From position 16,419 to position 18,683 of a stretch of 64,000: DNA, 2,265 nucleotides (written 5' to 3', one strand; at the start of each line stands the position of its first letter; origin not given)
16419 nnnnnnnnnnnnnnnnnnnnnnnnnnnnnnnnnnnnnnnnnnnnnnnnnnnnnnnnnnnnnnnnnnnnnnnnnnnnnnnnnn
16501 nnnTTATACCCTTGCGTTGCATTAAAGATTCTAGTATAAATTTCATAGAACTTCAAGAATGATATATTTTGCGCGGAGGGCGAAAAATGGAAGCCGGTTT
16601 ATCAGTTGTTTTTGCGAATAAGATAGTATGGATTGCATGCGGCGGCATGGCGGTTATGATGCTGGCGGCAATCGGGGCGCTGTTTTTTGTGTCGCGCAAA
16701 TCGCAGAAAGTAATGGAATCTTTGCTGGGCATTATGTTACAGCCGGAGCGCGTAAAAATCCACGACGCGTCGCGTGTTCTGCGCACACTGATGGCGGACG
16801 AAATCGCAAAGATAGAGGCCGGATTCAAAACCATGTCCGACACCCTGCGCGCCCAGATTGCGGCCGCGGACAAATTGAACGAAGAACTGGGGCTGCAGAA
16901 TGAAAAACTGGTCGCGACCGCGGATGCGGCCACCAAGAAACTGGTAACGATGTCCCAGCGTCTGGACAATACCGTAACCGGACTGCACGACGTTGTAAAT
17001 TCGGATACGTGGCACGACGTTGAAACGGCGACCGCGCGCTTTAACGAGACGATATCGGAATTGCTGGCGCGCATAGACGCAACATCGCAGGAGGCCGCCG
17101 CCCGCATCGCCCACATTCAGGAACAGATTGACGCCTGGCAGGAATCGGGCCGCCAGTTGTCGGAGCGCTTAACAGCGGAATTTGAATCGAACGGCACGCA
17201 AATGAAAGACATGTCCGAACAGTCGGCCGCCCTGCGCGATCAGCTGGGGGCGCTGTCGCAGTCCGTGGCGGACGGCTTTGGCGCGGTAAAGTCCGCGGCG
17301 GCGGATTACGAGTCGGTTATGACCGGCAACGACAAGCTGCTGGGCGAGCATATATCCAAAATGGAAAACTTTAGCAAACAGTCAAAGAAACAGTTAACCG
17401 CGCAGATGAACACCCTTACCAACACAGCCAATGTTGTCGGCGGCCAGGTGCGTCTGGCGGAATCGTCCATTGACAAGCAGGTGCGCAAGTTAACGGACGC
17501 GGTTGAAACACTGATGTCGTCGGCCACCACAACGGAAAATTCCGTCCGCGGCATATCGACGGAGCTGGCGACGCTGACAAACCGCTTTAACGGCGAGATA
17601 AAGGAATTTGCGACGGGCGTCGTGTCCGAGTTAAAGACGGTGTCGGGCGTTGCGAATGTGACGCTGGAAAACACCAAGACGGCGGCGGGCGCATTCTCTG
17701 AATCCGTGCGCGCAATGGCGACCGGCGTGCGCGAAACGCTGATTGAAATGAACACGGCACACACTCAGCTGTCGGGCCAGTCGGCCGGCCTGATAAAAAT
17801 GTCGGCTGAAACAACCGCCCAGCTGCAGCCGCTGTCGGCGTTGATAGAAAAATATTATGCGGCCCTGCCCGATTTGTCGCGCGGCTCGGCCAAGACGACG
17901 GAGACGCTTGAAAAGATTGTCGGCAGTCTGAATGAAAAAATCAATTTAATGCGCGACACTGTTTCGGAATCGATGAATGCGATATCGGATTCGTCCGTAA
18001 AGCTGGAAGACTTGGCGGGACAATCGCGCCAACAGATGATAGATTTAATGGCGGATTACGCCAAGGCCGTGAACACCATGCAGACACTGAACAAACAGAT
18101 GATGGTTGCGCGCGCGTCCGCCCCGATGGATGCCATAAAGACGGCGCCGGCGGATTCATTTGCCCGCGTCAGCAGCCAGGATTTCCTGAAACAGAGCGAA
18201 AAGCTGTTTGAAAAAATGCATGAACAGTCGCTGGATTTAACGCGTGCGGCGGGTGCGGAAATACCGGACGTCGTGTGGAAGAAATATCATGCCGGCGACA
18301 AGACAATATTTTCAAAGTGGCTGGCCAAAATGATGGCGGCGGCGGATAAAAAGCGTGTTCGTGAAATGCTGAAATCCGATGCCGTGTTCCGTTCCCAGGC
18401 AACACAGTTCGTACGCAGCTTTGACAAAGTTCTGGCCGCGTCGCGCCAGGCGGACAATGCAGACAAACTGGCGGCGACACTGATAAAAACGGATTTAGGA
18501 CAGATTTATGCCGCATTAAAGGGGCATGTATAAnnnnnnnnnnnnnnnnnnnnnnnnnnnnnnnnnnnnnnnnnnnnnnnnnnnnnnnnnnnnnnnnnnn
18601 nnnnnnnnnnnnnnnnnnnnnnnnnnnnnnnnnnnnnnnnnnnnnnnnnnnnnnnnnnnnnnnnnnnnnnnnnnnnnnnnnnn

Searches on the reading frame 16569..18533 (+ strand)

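Call 53: search_protein_families(library=pfam, max_evalue=0.001, proteins=[window:16569-18533:+])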
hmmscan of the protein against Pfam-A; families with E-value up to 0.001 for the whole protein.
window:16569-18533:+ (654 aa): 1 family
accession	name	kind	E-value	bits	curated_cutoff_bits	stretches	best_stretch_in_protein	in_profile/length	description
PF04513.17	Baculo_PEP_C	-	2.2e-08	34.7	38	0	275-372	17-114/140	Baculovirus polyhedron envelope protein, PEP, C terminus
